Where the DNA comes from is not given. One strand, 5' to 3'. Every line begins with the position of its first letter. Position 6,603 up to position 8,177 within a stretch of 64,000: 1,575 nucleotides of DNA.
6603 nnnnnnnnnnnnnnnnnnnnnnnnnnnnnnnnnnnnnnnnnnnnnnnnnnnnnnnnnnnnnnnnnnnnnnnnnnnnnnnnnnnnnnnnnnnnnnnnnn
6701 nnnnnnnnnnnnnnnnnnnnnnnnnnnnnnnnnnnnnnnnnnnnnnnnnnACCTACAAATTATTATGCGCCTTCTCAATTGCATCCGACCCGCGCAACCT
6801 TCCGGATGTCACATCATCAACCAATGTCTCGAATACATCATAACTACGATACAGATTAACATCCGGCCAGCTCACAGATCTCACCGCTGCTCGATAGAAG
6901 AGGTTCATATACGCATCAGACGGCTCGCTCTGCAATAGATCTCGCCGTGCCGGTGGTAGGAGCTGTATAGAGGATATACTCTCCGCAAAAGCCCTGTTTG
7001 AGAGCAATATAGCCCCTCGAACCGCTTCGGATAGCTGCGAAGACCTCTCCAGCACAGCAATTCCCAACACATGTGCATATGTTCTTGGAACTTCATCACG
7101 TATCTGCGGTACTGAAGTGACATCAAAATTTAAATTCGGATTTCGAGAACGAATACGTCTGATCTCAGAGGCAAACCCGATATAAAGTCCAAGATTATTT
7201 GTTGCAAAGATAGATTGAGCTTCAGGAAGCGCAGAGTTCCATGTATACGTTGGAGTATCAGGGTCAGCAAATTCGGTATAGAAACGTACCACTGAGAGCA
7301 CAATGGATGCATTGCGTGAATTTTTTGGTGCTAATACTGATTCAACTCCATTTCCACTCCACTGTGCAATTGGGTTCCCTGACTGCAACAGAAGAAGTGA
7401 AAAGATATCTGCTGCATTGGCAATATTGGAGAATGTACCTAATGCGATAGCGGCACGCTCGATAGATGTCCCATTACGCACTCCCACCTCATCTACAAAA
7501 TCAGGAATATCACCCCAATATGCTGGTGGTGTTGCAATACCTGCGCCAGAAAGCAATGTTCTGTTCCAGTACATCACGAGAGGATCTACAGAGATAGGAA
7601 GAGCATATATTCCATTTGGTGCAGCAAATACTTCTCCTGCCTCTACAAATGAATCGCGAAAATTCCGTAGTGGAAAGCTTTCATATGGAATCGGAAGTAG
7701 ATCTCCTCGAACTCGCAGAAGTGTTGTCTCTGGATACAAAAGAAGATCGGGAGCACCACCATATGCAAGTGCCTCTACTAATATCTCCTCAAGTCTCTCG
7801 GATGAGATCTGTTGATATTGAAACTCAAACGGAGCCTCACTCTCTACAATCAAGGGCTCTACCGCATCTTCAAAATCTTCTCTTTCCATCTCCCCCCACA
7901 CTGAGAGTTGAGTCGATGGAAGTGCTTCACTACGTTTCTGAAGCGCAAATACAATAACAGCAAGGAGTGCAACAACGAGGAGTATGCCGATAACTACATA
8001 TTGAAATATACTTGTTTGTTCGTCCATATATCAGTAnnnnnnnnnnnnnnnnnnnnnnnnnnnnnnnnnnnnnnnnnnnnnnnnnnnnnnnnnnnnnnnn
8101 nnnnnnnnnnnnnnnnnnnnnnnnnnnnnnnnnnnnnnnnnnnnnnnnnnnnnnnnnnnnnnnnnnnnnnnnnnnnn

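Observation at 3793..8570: Tandem operon of five paralogous TrbC/VirB2-like pilin-module proteins (two with PKD domains, two with Cys-rich tails), an orphan solute-binding protein and a methyltransferase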

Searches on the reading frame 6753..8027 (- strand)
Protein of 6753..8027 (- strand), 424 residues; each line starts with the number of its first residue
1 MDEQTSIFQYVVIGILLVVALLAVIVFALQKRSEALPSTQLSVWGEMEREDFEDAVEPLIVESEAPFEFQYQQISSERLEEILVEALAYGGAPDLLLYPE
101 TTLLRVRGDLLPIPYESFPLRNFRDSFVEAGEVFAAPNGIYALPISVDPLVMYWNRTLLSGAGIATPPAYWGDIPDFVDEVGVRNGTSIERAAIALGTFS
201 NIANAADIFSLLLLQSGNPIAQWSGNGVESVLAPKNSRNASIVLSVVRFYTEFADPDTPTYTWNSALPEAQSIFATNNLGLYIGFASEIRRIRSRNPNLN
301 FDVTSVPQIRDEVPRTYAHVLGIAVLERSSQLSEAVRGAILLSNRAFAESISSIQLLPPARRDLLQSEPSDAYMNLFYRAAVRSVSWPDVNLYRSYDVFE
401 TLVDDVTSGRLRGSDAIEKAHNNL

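Call 3: search_protein_families(library=pfam, proteins=[window:6753-8027:-], max_evalue=0.1)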
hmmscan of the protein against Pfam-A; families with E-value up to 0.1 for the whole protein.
window:6753-8027:- (424 aa): 2 families
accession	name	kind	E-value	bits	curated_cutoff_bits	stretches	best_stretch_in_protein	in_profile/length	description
PF01547.30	SBP_bac_1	-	5.9e-09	36.8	26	1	71-331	28-289/307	Bacterial extracellular solute-binding protein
PF13416.11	SBP_bac_8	-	3.4e-08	34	27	1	65-326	10-226/279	Bacterial extracellular solute-binding protein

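Call 6: search_protein_families(library=ncbifam, proteins=[window:6753-8027:-], max_evalue=0.01)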
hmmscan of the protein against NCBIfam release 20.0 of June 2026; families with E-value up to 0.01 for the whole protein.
window:6753-8027:- (424 aa): 0 families

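Call 33: find_homologous_proteins(query=window:6753-8027:-, max_evalue=0.001)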
Query window:6753-8027:- (424 aa): 1006 proteins with E <= 0.001 among 8000 candidates; the best 120 are listed.
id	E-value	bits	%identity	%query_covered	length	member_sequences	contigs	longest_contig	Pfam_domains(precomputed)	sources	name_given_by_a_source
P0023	4.1e-274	927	100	100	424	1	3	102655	PF13416.12,PF01547.31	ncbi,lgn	ncbi:MAG: ABC transporter substrate-binding protein [Candidatus Paceibacterota bacterium]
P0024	1.6e-195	668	70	100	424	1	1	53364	PF13416.12,PF01547.31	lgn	-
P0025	8.2e-103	363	44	93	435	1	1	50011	PF13416.12,PF01547.31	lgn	-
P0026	2.9e-102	361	43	99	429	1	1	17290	PF13416.12,PF01547.31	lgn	-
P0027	9.0e-95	336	40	97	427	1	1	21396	PF13416.12,PF01547.31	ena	-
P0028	1.1e-93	333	40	98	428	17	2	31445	PF13416.12,PF01547.31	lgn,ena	-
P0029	1.2e-93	333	40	99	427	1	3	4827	PF13416.12,PF01547.31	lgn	-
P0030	4.0e-93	331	38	98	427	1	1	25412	PF13416.12,PF01547.31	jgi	jgi:ABC-type glycerol-3-phosphate transport system substrate-binding protein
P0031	1.2e-92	329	40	99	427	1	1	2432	PF13416.12,PF01547.31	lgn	-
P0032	1.3e-92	329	40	98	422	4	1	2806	PF13416.12,PF01547.31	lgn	-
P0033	3.5e-92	328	39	99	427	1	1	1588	PF13416.12,PF01547.31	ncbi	-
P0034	7.0e-92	327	38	99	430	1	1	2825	PF13416.12,PF01547.31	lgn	-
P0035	7.2e-92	327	36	99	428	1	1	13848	PF13416.12,PF01547.31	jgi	-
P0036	1.1e-91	326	38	99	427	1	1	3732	PF13416.12,PF01547.31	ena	-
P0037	1.3e-91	326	37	99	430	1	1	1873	PF13416.12,PF01547.31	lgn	-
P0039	3.8e-91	324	39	98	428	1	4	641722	PF13416.12,PF01547.31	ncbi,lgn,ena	-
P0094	6.4e-87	310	36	98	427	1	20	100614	PF13416.12,PF01547.31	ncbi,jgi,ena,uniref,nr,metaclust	ncbi:MAG: hypothetical protein A3A96_01390 [Candidatus Zambryskibacteria bacterium RIFCSPLOWO2_01_FU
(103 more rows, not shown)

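Call 34: find_encoding_contigs(protein=P0025, flank=10000, max_places=1)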
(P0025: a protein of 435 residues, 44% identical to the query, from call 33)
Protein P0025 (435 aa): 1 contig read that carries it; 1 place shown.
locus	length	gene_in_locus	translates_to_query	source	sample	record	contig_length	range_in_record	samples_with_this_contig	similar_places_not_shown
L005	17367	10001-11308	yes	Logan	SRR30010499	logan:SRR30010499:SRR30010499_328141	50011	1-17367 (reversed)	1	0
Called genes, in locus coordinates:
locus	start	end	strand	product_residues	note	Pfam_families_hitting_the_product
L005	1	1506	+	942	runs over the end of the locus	PF00133:tRNA-synt_1, PF09334:tRNA-synt_1g, PF13603:tRNA-synt_1_2, PF00293:NUDIX, PF00133:tRNA-synt_1, PF08264:Anticodon_1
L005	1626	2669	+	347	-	PF04545:Sigma70_r4, PF05066:HARE-HTH (weak)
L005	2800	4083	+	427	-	-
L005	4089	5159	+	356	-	PF02618:YceG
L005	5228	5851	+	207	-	PF13483:Lactamase_B_3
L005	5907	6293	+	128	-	-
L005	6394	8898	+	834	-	PF00521:DNA_topoisoIV, PF03989:DNA_gyraseA_C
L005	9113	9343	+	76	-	-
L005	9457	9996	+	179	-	PF01135:PCMT, PF01209:Ubie_methyltran, PF13847:Methyltransf_31, PF08241:Methyltransf_11, PF08242:Methyltransf_12 (weak), PF13649:Methyltransf_25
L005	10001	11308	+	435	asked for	PF13416:SBP_bac_8, PF01547:SBP_bac_1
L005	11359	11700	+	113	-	PF18895:T4SS_pilin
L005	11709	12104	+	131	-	PF18895:T4SS_pilin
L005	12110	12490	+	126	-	PF18895:T4SS_pilin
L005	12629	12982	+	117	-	PF18895:T4SS_pilin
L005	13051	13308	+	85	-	PF18895:T4SS_pilin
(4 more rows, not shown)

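Call 35: find_encoding_contigs(protein=P0039, flank=10000, max_places=1)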
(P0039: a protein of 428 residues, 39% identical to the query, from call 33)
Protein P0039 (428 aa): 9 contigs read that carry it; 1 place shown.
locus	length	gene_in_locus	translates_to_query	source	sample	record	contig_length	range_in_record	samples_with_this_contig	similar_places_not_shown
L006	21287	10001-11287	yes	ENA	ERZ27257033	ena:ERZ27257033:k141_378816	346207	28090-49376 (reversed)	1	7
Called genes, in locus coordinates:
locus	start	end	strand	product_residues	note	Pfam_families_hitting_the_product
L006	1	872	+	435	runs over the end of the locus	PF02844:GARS_N, PF01071:GARS_A, PF02843:GARS_C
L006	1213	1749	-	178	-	PF07963:N_methyl, PF08334:T2SSG (faint), PF22434:PilW_C (faint)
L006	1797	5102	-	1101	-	PF02811:PHP, PF07733:DNA_pol3_alpha, PF17657:DNA_pol3_finger, PF14579:HHH_6, PF01336:tRNA_anti-codon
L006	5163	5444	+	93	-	-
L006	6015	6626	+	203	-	PF01351:RNase_HII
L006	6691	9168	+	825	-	PF00521:DNA_topoisoIV, PF03989:DNA_gyraseA_C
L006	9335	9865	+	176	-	PF01135:PCMT, PF01209:Ubie_methyltran, PF01728:FtsJ (weak), PF13847:Methyltransf_31, PF08241:Methyltransf_11, PF13649:Methyltransf_25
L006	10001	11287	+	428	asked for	PF01547:SBP_bac_1, PF13416:SBP_bac_8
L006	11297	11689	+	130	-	PF18895:T4SS_pilin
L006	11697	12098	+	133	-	PF18895:T4SS_pilin (weak)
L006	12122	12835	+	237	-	PF18895:T4SS_pilin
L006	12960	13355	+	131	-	PF18895:T4SS_pilin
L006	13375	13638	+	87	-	PF18895:T4SS_pilin (weak)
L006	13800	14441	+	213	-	-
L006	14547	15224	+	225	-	-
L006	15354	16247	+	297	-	PF13365:Trypsin_2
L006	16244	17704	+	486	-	PF01142:TruD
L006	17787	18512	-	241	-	-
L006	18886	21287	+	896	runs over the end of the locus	PF02861:Clp_N, PF23569:NBD_SMAX1, PF00004:AAA, PF17871:AAA_lid_9, PF00004:AAA, PF07724:AAA_2, PF07728:AAA_5, PF10431:ClpB_D2-small, +4 more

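Call 36: find_encoding_contigs(protein=P0094, flank=10000, max_places=1)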
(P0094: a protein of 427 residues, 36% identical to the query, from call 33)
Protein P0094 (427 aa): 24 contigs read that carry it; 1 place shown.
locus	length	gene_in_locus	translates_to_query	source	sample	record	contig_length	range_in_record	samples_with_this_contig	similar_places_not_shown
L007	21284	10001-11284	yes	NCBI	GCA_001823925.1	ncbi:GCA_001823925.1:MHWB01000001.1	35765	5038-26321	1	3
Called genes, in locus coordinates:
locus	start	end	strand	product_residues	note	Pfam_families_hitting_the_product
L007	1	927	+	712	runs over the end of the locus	PF04851:ResIII, PF17757:UvrB_inter, PF27431:UvrB_3rd, PF00271:Helicase_C, PF12344:UvrB, PF02151:UVR (weak)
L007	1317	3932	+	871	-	PF00005:ABC_tran (faint), PF02463:SMC_N (faint), PF13191:AAA_16 (faint), PF13555:AAA_29 (faint), PF20703:nSTAND1 (faint), PF13304:AAA_21 (faint), PF17760:UvrA_inter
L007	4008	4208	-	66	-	-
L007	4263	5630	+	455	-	PF27096:UvrC_M, PF08459:UvrC_RNaseH_dom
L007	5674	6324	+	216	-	PF13483:Lactamase_B_3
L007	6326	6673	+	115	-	-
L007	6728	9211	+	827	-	PF00521:DNA_topoisoIV, PF03989:DNA_gyraseA_C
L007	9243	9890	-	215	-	PF01797:Y1_Tnp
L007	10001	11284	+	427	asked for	PF01547:SBP_bac_1, PF13416:SBP_bac_8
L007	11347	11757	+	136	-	PF04956:TrbC (weak), PF18895:T4SS_pilin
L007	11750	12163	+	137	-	PF04956:TrbC (weak), PF18895:T4SS_pilin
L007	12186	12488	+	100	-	PF18895:T4SS_pilin (faint)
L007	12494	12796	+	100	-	PF18895:T4SS_pilin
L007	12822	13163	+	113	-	PF18895:T4SS_pilin (weak)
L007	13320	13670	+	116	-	PF18895:T4SS_pilin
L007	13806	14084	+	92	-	PF18895:T4SS_pilin (weak)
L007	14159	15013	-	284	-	-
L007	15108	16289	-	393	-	-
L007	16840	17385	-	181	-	-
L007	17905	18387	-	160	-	PF07963:N_methyl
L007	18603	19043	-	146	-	-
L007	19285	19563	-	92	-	-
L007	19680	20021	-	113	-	PF02033:RBFA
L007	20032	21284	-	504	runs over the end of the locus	PF00009:GTP_EFTU, PF00071:Ras (weak), PF01926:MMR_HSR1, PF22042:EF-G_D2, PF11987:IF-2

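Call 40: find_related_loci(query=A3, collection=genome_contigs, flank=10000)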
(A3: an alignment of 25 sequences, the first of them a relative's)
Query A3 (424 aa) in genome_contigs; peptide patterns used: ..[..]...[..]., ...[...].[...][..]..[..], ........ (x = any residue, [..] = any of these).
599 stretches matched a pattern (row limit reached: there are more); 590 encode a relative of the query (tblastn E <= 1e-3); the best 80 are kept; 80 distinct loci.
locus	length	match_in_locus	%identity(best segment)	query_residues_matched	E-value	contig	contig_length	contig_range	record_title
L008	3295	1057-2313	39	6-424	4e-97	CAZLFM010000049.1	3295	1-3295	MAG TPA_asm: uncultured Candidatus Saccharibacteria bacterium isolate SRP342105_co1_470 genome assembly, contig: NODE_43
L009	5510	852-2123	38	3-420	2e-95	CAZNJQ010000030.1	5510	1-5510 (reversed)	MAG TPA_asm: uncultured Candidatus Saccharibacteria bacterium isolate ERP119705_co17_656 genome assembly, contig: NODE_2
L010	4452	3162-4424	38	6-424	7e-95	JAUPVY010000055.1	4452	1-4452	MAG: Patescibacteria group bacterium isolate erpe_2018_sw_42hr_WHONDRS-SW48-000099_A_bin.74 scaffold_6059, whole genome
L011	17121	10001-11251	39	6-420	5e-93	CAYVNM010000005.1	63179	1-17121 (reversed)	MAG TPA_asm: uncultured Candidatus Saccharibacteria bacterium isolate SRP278252_co2_282 genome assembly, contig: NODE_74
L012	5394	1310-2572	37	6-424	2e-93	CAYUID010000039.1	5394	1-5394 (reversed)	MAG TPA_asm: uncultured Candidatus Saccharibacteria bacterium isolate SRP273308_co1_430 genome assembly, contig: NODE_29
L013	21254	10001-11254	36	6-420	3e-93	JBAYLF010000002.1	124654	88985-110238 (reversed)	MAG: Candidatus Paceibacterota bacterium isolate SO_2016_GW1_97 scaffold00324_OW334_2016, whole genome shotgun sequence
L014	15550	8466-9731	36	6-424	3e-91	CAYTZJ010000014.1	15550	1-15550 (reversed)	MAG TPA_asm: uncultured Candidatus Saccharibacteria bacterium isolate SRP278252_co2_242 genome assembly, contig: NODE_78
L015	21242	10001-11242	38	8-424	2e-91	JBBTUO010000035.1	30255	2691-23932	MAG: Patescibacteria group bacterium isolate H41-bin128_1 H41_bin128_1_000000000035, whole genome shotgun sequence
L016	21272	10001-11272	35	4-424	2e-91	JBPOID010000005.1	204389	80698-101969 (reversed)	MAG: Candidatus Tayloriibacteriota bacterium isolate MAG_71 c_000000444523, whole genome shotgun sequence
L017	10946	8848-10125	36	6-424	7e-91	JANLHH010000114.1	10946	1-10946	MAG: Patescibacteria group bacterium isolate P6-12 k99_44913, whole genome shotgun sequence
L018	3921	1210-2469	37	6-424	4e-91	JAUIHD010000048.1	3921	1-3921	MAG: bacterium isolate Co_bin.195 NODE_135345_length_3921_cov_0.749605, whole genome shotgun sequence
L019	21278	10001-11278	36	4-424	4e-90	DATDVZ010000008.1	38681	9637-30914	MAG TPA_asm: Candidatus Paceibacterota bacterium isolate SMAG_U8097 k141_1493227, whole genome shotgun sequence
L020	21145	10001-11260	37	6-424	5e-90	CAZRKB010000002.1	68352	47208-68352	MAG TPA_asm: uncultured Candidatus Saccharibacteria bacterium isolate SRP342105_co1_235 genome assembly, contig: NODE_49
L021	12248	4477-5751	36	3-424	4e-90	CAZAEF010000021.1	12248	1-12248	MAG TPA_asm: uncultured Candidatus Saccharibacteria bacterium isolate ERP113451_co3_412 genome assembly, contig: NODE_41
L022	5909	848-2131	37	6-424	3e-90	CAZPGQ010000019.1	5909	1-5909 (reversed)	MAG TPA_asm: uncultured Candidatus Saccharibacteria bacterium isolate SRP219642_co7_231 genome assembly, contig: NODE_20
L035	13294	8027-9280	35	8-424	3e-87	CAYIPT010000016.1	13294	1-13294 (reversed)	MAG TPA_asm: uncultured Candidatus Saccharibacteria bacterium isolate ERP119705_co3_333 genome assembly, contig: NODE_55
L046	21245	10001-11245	35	8-419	5e-86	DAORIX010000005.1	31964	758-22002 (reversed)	MAG TPA_asm: Candidatus Paceibacterota bacterium isolate AMR_MDS_5566 NODE_212_length_31964_cov_6.631421, whole genome s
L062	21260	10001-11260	37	8-424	2e-83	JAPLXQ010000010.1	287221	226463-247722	MAG: Candidatus Nomurabacteria bacterium isolate LacPavin_0818_WC45_MAG_33_35 LacPavin_0818_WC45_scaffold_96302, whole g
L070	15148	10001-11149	39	43-424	2e-82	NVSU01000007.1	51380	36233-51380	MAG: Candidatus Wolfebacteria bacterium isolate NORP133 Contig_source1383C_1548, whole genome shotgun sequence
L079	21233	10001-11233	36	8-424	7e-82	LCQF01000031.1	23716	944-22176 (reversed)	MAG: Parcubacteria group bacterium GW2011_GWA2_49_9 UY50_C0031, whole genome shotgun sequence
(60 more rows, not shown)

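Call 55: search_solved_structures(query=A3, max_evalue=0.001)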
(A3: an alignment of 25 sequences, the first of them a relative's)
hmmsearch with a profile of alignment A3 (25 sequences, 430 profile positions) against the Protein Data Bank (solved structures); distinct sequences matched with E-value up to 0.001: 470 (the best 60 are shown).
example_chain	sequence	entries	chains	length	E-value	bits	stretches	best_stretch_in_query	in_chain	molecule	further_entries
4r9f_A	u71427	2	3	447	3.6e-17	65.5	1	12-392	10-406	MBP1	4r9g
8jbg_B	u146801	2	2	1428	1.1e-14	57.3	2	36-184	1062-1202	Neuromedin-K receptor (NK3R-pFastbac1) | NK3R-pFastbac1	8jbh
9vus_A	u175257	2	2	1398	5.1e-14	55.1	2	39-184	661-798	Soluble cytochrome b562,2-oxoglutarate receptor 1,Soluble cytochrome b562,2-oxoglutarate r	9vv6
4qrz_A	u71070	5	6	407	3.4e-12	49.1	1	53-184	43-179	ABC-TYPE SUGAR TRANSPORTER | ABC transporter, substrate binding protein (Sugar)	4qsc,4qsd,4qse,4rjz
5ysb_A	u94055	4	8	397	3.9e-11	45.6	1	36-184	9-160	Lin1841 protein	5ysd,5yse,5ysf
9p0x_T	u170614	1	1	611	4.9e-11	45.3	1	5-184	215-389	Tissue factor,Maltose/maltodextrin-binding periplasmic protein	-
5ci5_A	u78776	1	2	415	1.1e-09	40.9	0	139-184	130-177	Extracellular solute-binding protein family 1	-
1eu8_A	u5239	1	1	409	2.5e-09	39.7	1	68-185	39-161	TREHALOSE/MALTOSE BINDING PROTEIN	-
3uor_A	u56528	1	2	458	9.8e-09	37.7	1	36-182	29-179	ABC transporter sugar binding protein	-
8art_A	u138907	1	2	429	1.5e-08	37.1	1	36-182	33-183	Putative secreted maltose-binding protein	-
5u2p_A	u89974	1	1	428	2e-08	36.7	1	52-361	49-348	Sugar ABC transporter substrate-binding protein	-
1elj_A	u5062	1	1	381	2.2e-08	36.5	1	37-179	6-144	MALTODEXTRIN-BINDING PROTEIN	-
7nbz_A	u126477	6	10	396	3.2e-08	36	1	130-185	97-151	Sulfoquinovosyl binding protein | Sulfoquinovosyl glycerol-binding protein SmoF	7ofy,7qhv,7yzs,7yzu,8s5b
8tnp_C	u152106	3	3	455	5.1e-08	35.3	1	31-184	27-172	Maltose/maltodextrin-binding periplasmic protein,SD40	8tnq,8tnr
8c8f_A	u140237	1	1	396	6.3e-08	35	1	24-184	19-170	Maltose/maltodextrin-binding periplasmic protein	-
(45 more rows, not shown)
